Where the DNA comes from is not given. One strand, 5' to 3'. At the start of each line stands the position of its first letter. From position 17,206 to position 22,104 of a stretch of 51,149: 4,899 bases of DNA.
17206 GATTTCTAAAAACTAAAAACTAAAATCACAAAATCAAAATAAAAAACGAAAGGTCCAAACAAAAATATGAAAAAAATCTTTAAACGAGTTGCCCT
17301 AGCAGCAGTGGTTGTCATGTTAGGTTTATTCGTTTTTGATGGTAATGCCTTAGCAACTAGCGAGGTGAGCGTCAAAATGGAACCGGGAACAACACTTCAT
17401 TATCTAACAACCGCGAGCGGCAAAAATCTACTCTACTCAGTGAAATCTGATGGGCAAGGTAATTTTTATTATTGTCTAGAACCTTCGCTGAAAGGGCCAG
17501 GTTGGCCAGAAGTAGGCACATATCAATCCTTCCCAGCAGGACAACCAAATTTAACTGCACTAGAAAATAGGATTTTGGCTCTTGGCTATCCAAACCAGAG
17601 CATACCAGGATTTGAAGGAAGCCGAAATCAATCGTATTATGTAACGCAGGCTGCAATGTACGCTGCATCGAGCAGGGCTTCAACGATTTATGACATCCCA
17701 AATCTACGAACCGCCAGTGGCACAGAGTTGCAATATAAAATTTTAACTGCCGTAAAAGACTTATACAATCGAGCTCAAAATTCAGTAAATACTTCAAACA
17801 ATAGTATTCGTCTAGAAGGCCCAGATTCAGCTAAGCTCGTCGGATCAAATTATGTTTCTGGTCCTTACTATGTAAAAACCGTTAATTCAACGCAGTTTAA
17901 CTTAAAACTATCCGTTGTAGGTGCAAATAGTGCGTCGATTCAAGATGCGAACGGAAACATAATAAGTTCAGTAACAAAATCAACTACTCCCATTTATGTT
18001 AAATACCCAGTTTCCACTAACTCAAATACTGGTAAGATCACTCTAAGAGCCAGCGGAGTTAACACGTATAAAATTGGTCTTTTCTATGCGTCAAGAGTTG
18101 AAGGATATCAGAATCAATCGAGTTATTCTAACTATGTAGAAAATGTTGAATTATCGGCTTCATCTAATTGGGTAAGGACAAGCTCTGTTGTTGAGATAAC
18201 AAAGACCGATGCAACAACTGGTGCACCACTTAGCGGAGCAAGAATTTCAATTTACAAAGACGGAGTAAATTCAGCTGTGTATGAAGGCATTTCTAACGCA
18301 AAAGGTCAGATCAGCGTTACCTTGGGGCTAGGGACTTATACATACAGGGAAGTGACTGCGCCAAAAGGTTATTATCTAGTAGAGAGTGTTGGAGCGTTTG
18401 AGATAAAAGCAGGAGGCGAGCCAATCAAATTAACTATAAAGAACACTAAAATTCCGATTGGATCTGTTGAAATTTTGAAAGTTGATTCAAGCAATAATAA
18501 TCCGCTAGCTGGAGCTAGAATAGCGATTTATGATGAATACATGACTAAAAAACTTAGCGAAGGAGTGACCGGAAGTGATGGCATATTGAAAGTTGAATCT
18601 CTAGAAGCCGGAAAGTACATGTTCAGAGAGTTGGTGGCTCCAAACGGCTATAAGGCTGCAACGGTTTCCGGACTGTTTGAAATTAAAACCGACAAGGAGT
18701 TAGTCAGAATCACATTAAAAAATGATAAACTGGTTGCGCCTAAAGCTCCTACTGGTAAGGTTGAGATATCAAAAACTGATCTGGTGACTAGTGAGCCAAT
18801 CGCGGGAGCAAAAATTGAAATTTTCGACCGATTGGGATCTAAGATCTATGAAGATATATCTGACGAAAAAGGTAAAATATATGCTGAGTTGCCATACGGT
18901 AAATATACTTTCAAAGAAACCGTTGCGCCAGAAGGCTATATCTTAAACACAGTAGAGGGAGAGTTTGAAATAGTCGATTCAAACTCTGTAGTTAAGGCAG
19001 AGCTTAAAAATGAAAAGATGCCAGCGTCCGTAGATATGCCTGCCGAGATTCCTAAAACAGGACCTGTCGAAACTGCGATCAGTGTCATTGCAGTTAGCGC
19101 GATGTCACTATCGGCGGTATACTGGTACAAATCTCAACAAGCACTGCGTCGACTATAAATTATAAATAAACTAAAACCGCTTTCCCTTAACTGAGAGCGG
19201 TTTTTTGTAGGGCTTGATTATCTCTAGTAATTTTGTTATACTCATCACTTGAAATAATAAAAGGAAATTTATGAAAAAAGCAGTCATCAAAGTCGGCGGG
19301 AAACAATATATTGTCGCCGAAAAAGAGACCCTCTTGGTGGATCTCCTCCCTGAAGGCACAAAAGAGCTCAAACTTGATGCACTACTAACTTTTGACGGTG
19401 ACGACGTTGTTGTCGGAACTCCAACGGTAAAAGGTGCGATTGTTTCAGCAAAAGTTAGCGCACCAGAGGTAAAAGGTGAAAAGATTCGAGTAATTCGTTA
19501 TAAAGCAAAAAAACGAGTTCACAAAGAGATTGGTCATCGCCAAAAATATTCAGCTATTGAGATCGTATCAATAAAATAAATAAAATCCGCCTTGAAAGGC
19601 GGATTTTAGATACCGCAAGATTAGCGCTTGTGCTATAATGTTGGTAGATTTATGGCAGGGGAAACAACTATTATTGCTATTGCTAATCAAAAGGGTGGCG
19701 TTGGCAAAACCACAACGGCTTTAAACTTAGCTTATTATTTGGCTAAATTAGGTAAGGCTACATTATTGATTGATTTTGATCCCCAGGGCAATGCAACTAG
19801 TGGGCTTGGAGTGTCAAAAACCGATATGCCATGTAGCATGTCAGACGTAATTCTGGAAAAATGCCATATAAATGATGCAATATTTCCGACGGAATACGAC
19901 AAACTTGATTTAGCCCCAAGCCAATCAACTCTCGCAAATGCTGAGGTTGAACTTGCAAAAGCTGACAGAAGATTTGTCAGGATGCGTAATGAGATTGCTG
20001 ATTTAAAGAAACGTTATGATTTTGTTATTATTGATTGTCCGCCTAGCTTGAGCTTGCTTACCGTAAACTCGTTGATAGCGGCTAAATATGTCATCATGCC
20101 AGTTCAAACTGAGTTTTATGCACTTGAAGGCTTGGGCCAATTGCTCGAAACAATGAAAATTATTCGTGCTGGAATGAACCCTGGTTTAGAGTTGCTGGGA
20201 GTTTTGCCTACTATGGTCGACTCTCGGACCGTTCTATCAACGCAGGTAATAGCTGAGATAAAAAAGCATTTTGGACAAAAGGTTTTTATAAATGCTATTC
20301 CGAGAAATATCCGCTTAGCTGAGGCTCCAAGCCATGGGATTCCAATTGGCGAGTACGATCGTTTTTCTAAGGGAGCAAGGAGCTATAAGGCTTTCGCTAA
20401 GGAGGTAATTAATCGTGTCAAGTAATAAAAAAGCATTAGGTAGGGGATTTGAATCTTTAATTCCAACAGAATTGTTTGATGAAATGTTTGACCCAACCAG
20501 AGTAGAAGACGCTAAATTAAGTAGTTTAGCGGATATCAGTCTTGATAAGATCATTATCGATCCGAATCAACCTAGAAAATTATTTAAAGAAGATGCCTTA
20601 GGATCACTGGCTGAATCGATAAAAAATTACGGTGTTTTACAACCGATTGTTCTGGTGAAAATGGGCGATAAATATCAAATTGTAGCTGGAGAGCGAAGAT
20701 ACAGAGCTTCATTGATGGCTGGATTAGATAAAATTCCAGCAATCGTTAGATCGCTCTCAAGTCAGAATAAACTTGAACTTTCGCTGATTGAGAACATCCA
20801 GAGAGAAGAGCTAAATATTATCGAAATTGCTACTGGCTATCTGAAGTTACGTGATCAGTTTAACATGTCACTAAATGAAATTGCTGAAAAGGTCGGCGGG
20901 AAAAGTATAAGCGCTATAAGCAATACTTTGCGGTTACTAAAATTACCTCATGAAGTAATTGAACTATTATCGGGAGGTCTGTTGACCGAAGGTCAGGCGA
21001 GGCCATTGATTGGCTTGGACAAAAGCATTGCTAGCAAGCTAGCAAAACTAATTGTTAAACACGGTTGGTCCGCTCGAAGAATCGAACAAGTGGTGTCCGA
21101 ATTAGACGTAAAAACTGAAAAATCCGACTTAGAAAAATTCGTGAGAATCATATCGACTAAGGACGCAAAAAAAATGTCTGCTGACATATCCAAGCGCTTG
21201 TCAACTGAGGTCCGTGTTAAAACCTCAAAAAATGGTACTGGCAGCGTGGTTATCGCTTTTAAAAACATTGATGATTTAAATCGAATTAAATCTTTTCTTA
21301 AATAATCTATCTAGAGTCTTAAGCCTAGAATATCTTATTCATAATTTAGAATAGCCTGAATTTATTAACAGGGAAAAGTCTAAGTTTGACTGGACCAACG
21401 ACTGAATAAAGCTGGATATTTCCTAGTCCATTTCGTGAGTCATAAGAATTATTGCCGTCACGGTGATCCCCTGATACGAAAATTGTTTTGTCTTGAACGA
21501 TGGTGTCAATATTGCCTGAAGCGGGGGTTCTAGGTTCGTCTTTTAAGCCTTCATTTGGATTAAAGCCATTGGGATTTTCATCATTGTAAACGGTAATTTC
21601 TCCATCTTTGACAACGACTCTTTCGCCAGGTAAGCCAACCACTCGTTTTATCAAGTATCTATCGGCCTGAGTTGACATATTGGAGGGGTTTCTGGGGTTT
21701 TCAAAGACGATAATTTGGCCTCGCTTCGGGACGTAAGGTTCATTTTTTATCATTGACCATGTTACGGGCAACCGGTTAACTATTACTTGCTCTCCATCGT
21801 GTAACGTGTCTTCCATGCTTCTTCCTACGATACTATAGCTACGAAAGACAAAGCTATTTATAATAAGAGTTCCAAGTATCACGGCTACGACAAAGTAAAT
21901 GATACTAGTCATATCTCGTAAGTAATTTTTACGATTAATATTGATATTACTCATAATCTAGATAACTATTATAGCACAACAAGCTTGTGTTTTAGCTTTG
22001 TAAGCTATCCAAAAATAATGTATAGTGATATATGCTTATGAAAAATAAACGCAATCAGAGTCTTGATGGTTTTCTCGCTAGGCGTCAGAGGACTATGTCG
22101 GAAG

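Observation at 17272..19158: Sortase-anchored thioester-domain (TQXA) adhesin: candidate covalent attachment protein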

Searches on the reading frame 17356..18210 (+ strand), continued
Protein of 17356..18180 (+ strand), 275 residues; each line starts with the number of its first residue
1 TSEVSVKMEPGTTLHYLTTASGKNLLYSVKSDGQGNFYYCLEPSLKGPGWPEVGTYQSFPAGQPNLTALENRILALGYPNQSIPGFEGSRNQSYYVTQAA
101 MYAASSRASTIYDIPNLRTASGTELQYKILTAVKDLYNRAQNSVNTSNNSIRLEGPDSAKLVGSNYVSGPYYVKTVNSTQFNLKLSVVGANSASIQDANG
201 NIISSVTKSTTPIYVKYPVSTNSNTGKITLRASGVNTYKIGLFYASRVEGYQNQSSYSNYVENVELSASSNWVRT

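Call 76: find_related_loci(query=A3, collection=metagenome_contigs, flank=10000)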
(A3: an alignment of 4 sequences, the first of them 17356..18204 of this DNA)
Query A3 (283 aa) in metagenome_contigs; peptide patterns used: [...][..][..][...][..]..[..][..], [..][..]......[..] (x = any residue, [..] = any of these).
196 stretches matched a pattern, but none encodes a relative of the query by tblastn (E <= 1e-3).

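Call 77: find_encoding_contigs(protein=P0245, flank=8000, max_places=2)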
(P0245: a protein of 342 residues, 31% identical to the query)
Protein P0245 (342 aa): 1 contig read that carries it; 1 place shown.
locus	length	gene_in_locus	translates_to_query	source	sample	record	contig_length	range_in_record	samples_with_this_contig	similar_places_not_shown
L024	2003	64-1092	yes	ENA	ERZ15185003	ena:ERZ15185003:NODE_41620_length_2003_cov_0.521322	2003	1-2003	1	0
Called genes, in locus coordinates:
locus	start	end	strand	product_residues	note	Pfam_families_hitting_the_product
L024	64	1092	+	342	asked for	-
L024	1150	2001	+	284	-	?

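Call 78: find_encoding_contigs(protein=P0246, flank=8000, max_places=2)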
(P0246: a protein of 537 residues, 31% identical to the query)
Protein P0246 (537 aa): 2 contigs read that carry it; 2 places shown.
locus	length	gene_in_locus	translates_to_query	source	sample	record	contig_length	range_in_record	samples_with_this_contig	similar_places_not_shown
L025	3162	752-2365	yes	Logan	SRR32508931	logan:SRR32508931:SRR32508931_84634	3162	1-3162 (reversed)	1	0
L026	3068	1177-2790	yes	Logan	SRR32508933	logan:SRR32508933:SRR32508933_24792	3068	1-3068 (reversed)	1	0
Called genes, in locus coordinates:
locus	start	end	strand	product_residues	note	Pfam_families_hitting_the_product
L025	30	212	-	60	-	PF14003:YlbE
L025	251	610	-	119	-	PF14071:YlbD_coat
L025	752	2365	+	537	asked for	PF08341:TED, PF17802:SpaA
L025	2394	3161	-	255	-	?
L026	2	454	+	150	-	?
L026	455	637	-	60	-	PF14003:YlbE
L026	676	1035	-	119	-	PF14071:YlbD_coat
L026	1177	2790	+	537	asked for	PF08341:TED, PF17802:SpaA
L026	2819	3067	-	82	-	?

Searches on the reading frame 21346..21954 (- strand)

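Call 60: search_protein_families(library=pfam, proteins=[window:21346-21954:-], max_evalue=0.01)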
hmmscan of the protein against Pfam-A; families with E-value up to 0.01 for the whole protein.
window:21346-21954:- (202 aa): 1 family
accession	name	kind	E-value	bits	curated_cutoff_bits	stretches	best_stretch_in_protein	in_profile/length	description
PF10502.14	Peptidase_S26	-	2.1e-29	103.1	22.9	1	18-193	4-167/168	Signal peptidase, peptidase S26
